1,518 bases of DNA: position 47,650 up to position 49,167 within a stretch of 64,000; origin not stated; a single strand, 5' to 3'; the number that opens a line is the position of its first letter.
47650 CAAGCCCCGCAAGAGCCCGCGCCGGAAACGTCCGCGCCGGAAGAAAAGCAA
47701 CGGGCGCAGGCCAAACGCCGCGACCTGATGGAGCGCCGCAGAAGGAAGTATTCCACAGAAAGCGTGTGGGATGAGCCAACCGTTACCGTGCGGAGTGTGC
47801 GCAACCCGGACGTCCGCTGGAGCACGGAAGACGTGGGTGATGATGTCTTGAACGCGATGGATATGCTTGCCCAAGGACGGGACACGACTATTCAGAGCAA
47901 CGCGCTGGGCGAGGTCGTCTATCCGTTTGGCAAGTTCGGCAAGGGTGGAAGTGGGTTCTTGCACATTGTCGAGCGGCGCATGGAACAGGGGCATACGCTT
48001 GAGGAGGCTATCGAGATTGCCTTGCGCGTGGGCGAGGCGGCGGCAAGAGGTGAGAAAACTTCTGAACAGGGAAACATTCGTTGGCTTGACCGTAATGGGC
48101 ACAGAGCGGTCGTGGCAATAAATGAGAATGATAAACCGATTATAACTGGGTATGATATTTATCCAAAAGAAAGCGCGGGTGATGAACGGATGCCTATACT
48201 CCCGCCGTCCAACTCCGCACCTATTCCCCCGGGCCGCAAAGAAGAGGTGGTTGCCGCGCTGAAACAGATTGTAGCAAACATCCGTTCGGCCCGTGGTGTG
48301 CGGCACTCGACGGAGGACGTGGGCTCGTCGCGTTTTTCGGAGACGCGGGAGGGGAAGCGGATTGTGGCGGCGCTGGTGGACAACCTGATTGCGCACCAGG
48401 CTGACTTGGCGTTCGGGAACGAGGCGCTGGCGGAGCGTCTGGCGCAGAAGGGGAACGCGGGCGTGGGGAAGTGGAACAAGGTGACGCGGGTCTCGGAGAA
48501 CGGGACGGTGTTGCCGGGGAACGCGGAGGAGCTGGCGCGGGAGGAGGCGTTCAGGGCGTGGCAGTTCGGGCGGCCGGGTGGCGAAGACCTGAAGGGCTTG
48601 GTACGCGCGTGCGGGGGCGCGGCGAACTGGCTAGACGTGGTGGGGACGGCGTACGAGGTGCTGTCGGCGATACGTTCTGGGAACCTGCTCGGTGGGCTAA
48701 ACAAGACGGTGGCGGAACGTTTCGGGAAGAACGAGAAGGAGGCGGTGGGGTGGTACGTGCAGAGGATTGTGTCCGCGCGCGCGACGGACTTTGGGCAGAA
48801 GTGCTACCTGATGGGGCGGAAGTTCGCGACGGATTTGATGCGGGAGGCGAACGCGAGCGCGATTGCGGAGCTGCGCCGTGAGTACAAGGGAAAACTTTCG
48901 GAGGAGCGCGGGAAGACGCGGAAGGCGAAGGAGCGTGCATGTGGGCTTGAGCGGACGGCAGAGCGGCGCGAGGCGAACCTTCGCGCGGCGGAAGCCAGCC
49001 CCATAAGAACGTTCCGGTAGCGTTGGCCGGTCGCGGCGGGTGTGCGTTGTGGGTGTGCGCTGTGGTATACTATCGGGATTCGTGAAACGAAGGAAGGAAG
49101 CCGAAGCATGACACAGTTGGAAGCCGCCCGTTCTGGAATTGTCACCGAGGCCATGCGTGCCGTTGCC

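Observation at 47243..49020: Low-GC 1.6 kb gene of unknown function sits between tRNA-Leu and thiC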

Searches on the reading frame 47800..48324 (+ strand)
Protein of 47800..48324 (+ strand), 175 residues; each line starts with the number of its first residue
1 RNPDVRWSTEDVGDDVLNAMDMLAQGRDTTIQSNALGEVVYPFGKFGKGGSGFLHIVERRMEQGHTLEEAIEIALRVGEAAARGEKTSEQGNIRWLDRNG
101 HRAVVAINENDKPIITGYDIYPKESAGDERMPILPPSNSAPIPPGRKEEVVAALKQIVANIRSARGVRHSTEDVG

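Call 38: search_protein_families(library=pfam, alignment_id=A1, max_evalue=1)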
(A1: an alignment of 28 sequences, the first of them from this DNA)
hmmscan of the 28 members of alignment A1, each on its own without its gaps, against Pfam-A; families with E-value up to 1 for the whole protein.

A. member 1, seq(175 aa): 1 family
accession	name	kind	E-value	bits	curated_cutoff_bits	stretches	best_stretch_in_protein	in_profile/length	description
PF00227.31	Proteasome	-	0.055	13.6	22.4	1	37-90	127-182/189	Proteasome subunit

B. families by the number of members that match (of 28 scanned): 18 families
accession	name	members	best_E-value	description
PF18809.6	PBECR1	23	2.2e-09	phage-Barnase-EndoU-ColicinE5/D-RelE like nuclease1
PF15606.11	Ntox34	1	0.0018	Bacterial toxin 34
PF18031.6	UCH_C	1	0.0023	Ubiquitin carboxyl-terminal hydrolases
PF16523.10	betaPIX_CC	1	0.0039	betaPIX coiled coil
PF16369.11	GH43_C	1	0.015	C-terminal lipocalin-like domain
PF18092.7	DraK_HK_N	1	0.027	DraK Histidine Kinase N-terminal domain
PF02369.22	Big_1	1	0.037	Bacterial Ig-like domain (group 1)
PF13559.11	DUF4129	1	0.049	Domain of unknown function (DUF4129)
PF01225.30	Mur_ligase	1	0.05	Mur ligase family, catalytic domain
PF00227.31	Proteasome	1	0.055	Proteasome subunit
PF05687.18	BES1_N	1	0.087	BES1/BZR1 plant transcription factor, N-terminal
PF07042.17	TrfA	1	0.093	TrfA protein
PF06918.19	DUF1280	1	0.1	Protein of unknown function (DUF1280)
PF10334.16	BRE4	1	0.12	Brefeldin A-sensitivity protein 4-like domain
PF21485.3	IF5A-like_N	1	0.13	Translation initiation factor 5A-like, N-terminal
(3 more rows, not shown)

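Call 46: predict_structure(alignment_id=A1)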
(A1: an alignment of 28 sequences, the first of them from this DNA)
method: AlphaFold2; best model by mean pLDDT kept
length: 175 residues; sequences in the alignment: 28
mean_pLDDT: 84.2   pTM: 0.78
mean pLDDT of the five models: 84.2, 83.6, 81.8, 81.7, 79.7
residues with pLDDT >= 90: 113; 70-90: 22; 50-70: 24; < 50: 16
segments of 3 or more residues with pLDDT < 50: 1-4, 123-130, 134-136
pLDDT, mean of each block of 10 residues (from residue 1): 55 94 97 98 93 94 91 95 97 95 96 90 48 50 73 94 84 61
secondary structure, 60 per line:
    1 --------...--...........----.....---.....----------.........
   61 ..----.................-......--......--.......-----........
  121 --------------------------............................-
elements in order: H14-24 E29-33 E37-41 H52-62 H67-83 E85-90 E93-98 E101-107 E113-120 H147-174

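Call 51: fold_search(model_id=the predicted structure, library=pdb)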
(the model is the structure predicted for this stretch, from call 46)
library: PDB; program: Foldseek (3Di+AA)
matches with E <= 10: 436; with E <= 0.001: 0
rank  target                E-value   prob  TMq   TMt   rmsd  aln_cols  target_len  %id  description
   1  7m5f_C                6.9e-03  0.98  0.33  0.44   4.8       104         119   21  Contact-dependent inhibition system from Serratia marcescens BWH57 (released 2021-05-12)
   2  2khe_MODEL_1_A        1.1e-01  0.60  0.25  0.41   4.8        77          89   14  Solution Structure of the Bacterial Toxin Rele from Thermus Thermophilus HB8 (released 2010-03-31)
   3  6af4_C                1.8e-01  0.30  0.21  0.30  15.5       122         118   13  Toxin-Antitoxin module from Streptococcus pneumoniae (released 2019-08-14)
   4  3g5o_C                2.6e-01  0.30  0.23  0.38   4.4        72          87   15  The crystal structure of the toxin-antitoxin complex RelBE2 (Rv2865-2866) from Mycobacterium tuberculosis (released 2009-04-14)
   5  6af4_G                2.8e-01  0.30  0.26  0.36  13.5       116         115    9  Toxin-Antitoxin module from Streptococcus pneumoniae (released 2019-08-14)
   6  3bpq_D                3.0e-01  0.25  0.20  0.34   5.6        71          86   11  Crystal Structure of RelB-RelE antitoxin-toxin complex from Methanococcus jannaschii (released 2008-12-23)
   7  6af3_A                3.2e-01  0.38  0.23  0.32   6.9        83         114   11  Toxin-Antitoxin module from Streptococcus pneumoniae (released 2019-08-14)
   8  9g12_B                3.4e-01  0.35  0.24  0.42   4.8        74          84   12  Mycobacterium tuberculosis RelBE1 toxin-antitoxin system; rv1247c (relB1 antitoxin), rv1246c (relE1 toxin) (released 2025-12-17)
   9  9g12_A                4.0e-01  0.33  0.24  0.41   4.3        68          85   16  Mycobacterium tuberculosis RelBE1 toxin-antitoxin system; rv1247c (relB1 antitoxin), rv1246c (relE1 toxin) (released 2025-12-17)
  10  6af4_A                4.5e-01  0.20  0.21  0.30  14.3       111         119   12  Toxin-Antitoxin module from Streptococcus pneumoniae (released 2019-08-14)
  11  6uad                  5.1e-01  0.07  0.17  0.23  11.6       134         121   10  Ketosteroid isomerase (C. testosteroni) with truncated & designed loop for precise positioning of a catalytic E38 (released 2020-09-16)
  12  8c24_A                5.8e-01  0.20  0.23  0.35   4.6        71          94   15  ParDE1 toxin-antitoxin complex from Mycobacterium tuberculosis (rv1960c-rv1959c) (released 2023-12-20)
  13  3g5o_B                5.8e-01  0.18  0.21  0.38   5.1        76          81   17  The crystal structure of the toxin-antitoxin complex RelBE2 (Rv2865-2866) from Mycobacterium tuberculosis (released 2009-04-14)
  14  6af3_C                7.4e-01  0.23  0.20  0.30   7.0        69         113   10  Toxin-Antitoxin module from Streptococcus pneumoniae (released 2019-08-14)
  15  6x0a_C                8.3e-01  0.16  0.24  0.38   5.2        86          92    9  X-ray structure of a chimeric ParDE toxin-antitoxin complex from Mesorhizobium opportunistum (released 2020-11-25)
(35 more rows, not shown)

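Call 77: search_solved_structures(query=A1, max_evalue=10)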
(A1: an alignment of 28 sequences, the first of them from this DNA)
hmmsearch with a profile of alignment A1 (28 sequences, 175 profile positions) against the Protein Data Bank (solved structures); distinct sequences matched with E-value up to 10: 5.
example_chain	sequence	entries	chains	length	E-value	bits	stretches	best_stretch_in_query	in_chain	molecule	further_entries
6swf_A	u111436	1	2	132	0.00074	22.4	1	112-164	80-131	Two-component response regulator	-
6swb_A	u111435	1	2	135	0.00077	22.3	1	112-164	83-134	Two-component response regulator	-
8rj1_A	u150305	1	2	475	0.096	15.5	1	106-159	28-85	Aspartate ammonia lyase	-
4mod_A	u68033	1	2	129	0.32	13.8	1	8-53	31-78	HR1 of S protein, LINKER, HR2 of S protein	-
5j44_A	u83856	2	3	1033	0.97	12.2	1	91-133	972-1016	Serine protease SepA autotransporter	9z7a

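Call 81: search_dna_similar(query=window:47800-48324:+, collection=phages, mode=protein, max_evalue=0.001, max_rows=20)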
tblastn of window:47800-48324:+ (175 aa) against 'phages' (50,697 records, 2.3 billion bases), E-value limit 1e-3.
No match.

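Call 82: search_dna_similar(query=window:47800-48324:+, collection=plasmids, mode=protein, max_evalue=0.001, max_rows=20)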
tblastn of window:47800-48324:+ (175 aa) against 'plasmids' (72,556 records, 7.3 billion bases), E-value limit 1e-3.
No match.

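Call 87: fold_search(model_id=the predicted structure, library=viral)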
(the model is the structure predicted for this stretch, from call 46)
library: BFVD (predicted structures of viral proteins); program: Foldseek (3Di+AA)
matches with E <= 10: 962; with E <= 0.001: 3
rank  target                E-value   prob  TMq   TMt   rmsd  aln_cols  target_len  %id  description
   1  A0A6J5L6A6            2.4e-04  1.00  0.46  0.08  13.5       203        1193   15  Uncharacterized protein [uncultured Caudovirales phage]
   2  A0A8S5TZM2            2.9e-04  1.00  0.51  0.44   2.8       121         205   14  Crystallin beta/gamma motif-containing protein [Myoviridae sp. cttph48]
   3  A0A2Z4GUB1            4.2e-04  1.00  0.46  0.44   3.3       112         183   15  (no name in the UniProt tables at hand)
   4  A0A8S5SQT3            2.3e-03  1.00  0.46  0.11  17.3       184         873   16  Crystallin beta/gamma motif-containing protein [Podoviridae sp. ctXBg1]
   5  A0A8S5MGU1            2.4e-02  0.90  0.32  0.46   5.8       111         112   13  Uncharacterized protein [Siphoviridae sp. ctcfw7]
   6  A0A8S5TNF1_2          4.8e-02  0.66  0.32  0.06  12.2       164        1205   15  Large polyvalent protein-associated domain-containing protein [Podoviridae sp. ct90d35]
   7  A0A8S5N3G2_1          4.8e-02  0.54  0.30  0.08  12.4       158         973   14  Large polyvalent protein-associated domain 3 [Podoviridae sp. ctzMH52]
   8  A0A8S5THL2            6.5e-02  0.87  0.28  0.30   4.5        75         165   16  Cytotoxic translational repressor [Myoviridae sp. ctiv53]
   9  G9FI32                9.9e-02  0.23  0.19  0.11  10.3       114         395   17  (no name in the UniProt tables at hand)
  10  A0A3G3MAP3            1.3e-01  0.89  0.30  0.49   4.5        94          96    7  Uncharacterized protein [Gordonia phage Octobien14]
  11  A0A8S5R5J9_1          1.3e-01  0.51  0.26  0.05   7.2        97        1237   11  Uncharacterized protein [Myoviridae sp. ctxbQ4]
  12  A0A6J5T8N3            1.5e-01  0.51  0.22  0.28   6.2        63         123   13  Uncharacterized protein [uncultured Caudovirales phage]
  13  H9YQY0                1.5e-01  0.35  0.22  0.34   5.1        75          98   12  (no name in the UniProt tables at hand)
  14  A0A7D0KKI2            1.8e-01  0.41  0.30  0.26  24.1       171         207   12  (no name in the UniProt tables at hand)
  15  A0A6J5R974            2.5e-01  0.08  0.16  0.16  16.8       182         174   10  Uncharacterized protein [uncultured Caudovirales phage]
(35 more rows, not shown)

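Call 88: find_related_loci(query=A4, collection=viral_contigs, flank=10000)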
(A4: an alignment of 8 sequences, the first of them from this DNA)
Query A4 (175 aa) in viral_contigs; peptide patterns used: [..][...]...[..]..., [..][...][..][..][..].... (x = any residue, [..] = any of these).
84 stretches matched a pattern, but none encodes a relative of the query by tblastn (E <= 1e-3).

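Call 91: search_protein_families(library=pfam, proteins=[window:47800-48324:+], max_evalue=10)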
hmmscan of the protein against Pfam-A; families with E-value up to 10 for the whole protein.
seq(175 aa): 1 family
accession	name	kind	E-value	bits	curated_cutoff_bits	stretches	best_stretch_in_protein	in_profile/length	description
PF00227.31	Proteasome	-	0.055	13.6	22.4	1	37-90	127-182/189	Proteasome subunit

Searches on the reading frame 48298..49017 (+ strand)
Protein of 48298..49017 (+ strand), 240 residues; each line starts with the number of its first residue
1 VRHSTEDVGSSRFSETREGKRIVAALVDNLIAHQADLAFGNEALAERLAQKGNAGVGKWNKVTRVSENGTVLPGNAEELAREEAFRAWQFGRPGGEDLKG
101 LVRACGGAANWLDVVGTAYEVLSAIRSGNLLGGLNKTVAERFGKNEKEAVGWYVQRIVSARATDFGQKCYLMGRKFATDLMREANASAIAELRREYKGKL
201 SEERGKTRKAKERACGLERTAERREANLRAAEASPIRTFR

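Call 49: find_related_loci(query=A2, collection=genome_contigs, flank=10000)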
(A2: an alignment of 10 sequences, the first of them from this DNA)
Query A2 (240 aa) in genome_contigs; peptide patterns used: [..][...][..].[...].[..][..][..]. (x = any residue, [..] = any of these).
24 stretches matched a pattern; 5 encode a relative of the query (tblastn E <= 1e-3); 5 distinct loci.
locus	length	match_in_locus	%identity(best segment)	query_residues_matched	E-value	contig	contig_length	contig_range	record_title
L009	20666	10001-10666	64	1-223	4e-84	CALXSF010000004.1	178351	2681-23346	MAG: uncultured Kiritimatiellaeota bacterium isolate BRZ_BD__bin13 genome assembly, contig: BRZ_BD__NODE_90_length_17835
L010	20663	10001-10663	34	3-234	6e-21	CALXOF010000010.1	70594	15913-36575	MAG: uncultured Kiritimatiellaeota bacterium isolate BRZ_KQ__bin80 genome assembly, contig: BRZ_KQ__NODE_752_length_7059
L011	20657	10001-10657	32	3-229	6e-21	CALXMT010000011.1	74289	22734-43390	MAG: uncultured Kiritimatiellaeota bacterium isolate BRZ_EK__bin27 genome assembly, contig: BRZ_EK__NODE_316_length_7428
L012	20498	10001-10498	29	10-229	2e-12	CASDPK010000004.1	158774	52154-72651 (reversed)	uncultured Lentisphaeraceae bacterium isolate O25_L1_391391_idba_bin.166 genome assembly, contig: O25_L1_391391_idba_bin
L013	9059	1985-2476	27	11-177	2e-10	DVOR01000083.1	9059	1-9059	MAG TPA_asm: Candidatus Spyradenecus faecavium isolate 35461 MalCec2__C160521_L9059_SRR2134645, whole genome shotgun seq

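Call 57: predict_structure(alignment_id=A2)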
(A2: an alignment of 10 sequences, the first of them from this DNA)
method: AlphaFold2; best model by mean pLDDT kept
length: 240 residues; sequences in the alignment: 10
mean_pLDDT: 55.6   pTM: 0.39
mean pLDDT of the five models: 55.6, 55.6, 55.1, 54.5, 53.3
residues with pLDDT >= 90: 0; 70-90: 62; 50-70: 66; < 50: 112
segments of 3 or more residues with pLDDT < 50: 1-9, 52-73, 76-84, 86-94, 132-139, 141-144, 146-174, 183-185, 187-189, 236-240
pLDDT, mean of each block of 10 residues (from residue 1): 35 78 77 56 52 43 41 47 46 55 79 74 59 47 47 45 42 47 47 50 67 73 76 52
secondary structure, 60 per line:
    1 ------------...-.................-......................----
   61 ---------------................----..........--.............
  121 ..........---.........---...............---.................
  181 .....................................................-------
elements in order: H17-33 H35-56 H76-91 H96-105 H108-130 H134-142 H146-160 H164-233

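Call 78: search_solved_structures(query=A2, max_evalue=10)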
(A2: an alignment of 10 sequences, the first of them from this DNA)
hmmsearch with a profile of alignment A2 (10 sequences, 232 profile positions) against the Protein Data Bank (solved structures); distinct sequences matched with E-value up to 10: 2.
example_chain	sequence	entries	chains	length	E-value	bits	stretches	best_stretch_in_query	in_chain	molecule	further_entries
7xjy_A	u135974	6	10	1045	0.024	17.5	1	79-182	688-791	Glycine--tRNA ligase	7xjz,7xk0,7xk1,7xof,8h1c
3gfa_A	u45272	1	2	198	1.5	11.6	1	127-174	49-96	Putative nitroreductase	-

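Call 84: find_related_loci(query=A2, collection=viral_contigs, flank=10000)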
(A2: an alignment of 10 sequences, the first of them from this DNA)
Query A2 (240 aa) in viral_contigs; peptide patterns used: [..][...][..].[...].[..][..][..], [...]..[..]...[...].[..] (x = any residue, [..] = any of these).
59 stretches matched a pattern, but none encodes a relative of the query by tblastn (E <= 1e-3).

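Call 96: find_related_loci(query=A2, collection=metagenome_contigs, flank=8000)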
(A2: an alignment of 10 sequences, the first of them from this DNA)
Query A2 (240 aa) in metagenome_contigs; peptide patterns used: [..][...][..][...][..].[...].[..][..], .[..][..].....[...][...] (x = any residue, [..] = any of these).
355 stretches matched a pattern, but none encodes a relative of the query by tblastn (E <= 1e-3).

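Call 98: search_protein_families(library=pfam, proteins=[L009:941-1795:-, L009:1798-3468:-, L009:3502-4512:-, L009:4512-7889:-, L009:11952-13604:+, L009:13691-14674:-, L009:14771-17857:+], max_evalue=0.0001)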
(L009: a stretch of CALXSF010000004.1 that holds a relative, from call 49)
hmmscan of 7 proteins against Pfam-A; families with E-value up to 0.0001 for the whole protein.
L009:941-1795:- (285 aa): 1 family
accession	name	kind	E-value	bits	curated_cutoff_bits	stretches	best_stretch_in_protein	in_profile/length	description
PF02401.23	LYTB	-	4.2e-76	256.2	24.5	1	3-282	1-266/267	LytB protein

L009:1798-3468:- (557 aa): 4 families
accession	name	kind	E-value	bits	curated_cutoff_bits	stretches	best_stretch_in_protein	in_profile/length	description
PF01368.27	DHH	-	2e-21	77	28.1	1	7-389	1-125/125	DHH family, N-terminal domain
PF02833.19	DHHA2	-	6.6e-20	72.2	27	1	426-548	2-125/126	DHHA2 domain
PF00571.33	CBS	-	2.1e-14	54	24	2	77-122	5-49/57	CBS domain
PF07085.17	DRTGG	-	1.1e-09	38.5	25.2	1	147-247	2-99/105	DRTGG domain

L009:3502-4512:- (337 aa): 2 families
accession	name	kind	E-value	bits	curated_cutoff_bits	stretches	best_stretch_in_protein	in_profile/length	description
PF00551.24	Formyl_trans_N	-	6.2e-43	147.1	26.1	1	3-183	2-181/181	Formyl transferase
PF02911.23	Formyl_trans_C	-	7e-21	74.7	21.1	1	206-312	1-99/100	Formyl transferase, C-terminal domain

L009:4512-7889:- (1126 aa): 1 family
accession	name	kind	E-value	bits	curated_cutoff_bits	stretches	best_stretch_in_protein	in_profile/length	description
PF11028.14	TMEM260-like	-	1.8e-30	106.5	24.2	1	57-233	1-175/179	Protein O-mannosyl-transferase TMEM260-like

L009:11952-13604:+ (551 aa): 2 families
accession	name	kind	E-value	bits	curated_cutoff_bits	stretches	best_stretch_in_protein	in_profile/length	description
PF01979.26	Amidohydro_1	-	1.5e-22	80.8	25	1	218-548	1-343/345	Amidohydrolase family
PF07969.17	Amidohydro_3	-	6.8e-15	55.9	29.7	1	211-250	2-46/472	Amidohydrolase family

L009:13691-14674:- (328 aa): 3 families
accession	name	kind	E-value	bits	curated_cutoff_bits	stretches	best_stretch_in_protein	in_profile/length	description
PF12833.13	HTH_18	-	3.6e-23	82.1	33.6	1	239-317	1-78/80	Helix-turn-helix domain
PF00165.29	HTH_AraC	-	2.2e-18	66.3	26.6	2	285-317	10-41/42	Bacterial regulatory helix-turn-helix proteins, AraC family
PF02311.25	AraC_binding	-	5e-08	33.2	21.1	1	66-135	13-81/135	AraC-like ligand binding domain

L009:14771-17857:+ (1029 aa): 6 families
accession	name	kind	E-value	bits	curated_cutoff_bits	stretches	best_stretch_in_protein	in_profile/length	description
PF02836.23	Glyco_hydro_2_C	-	8e-90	301.5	21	1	347-625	1-302/302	Glycosyl hydrolases family 2, TIM barrel domain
PF02929.23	Bgal_small_N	-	2.1e-56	191.8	25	1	754-1026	3-248/248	Beta galactosidase small chain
PF02837.24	Glyco_hydro_2_N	-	8e-42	143.5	28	1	76-256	1-168/169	Glycosyl hydrolases family 2, sugar binding domain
PF22666.2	Glyco_hydro_2_N2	-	4.5e-11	43.5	27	1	161-228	51-119/167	Glycosyl hydrolase 2 galactose-binding domain-like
PF00703.27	Glyco_hydro_2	-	1.3e-05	26.3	23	1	303-345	68-109/109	Glycosyl hydrolases family 2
PF16353.11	LacZ_4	-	1.8e-05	25.3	27.3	1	635-702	1-64/87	Beta-galactosidase, domain 4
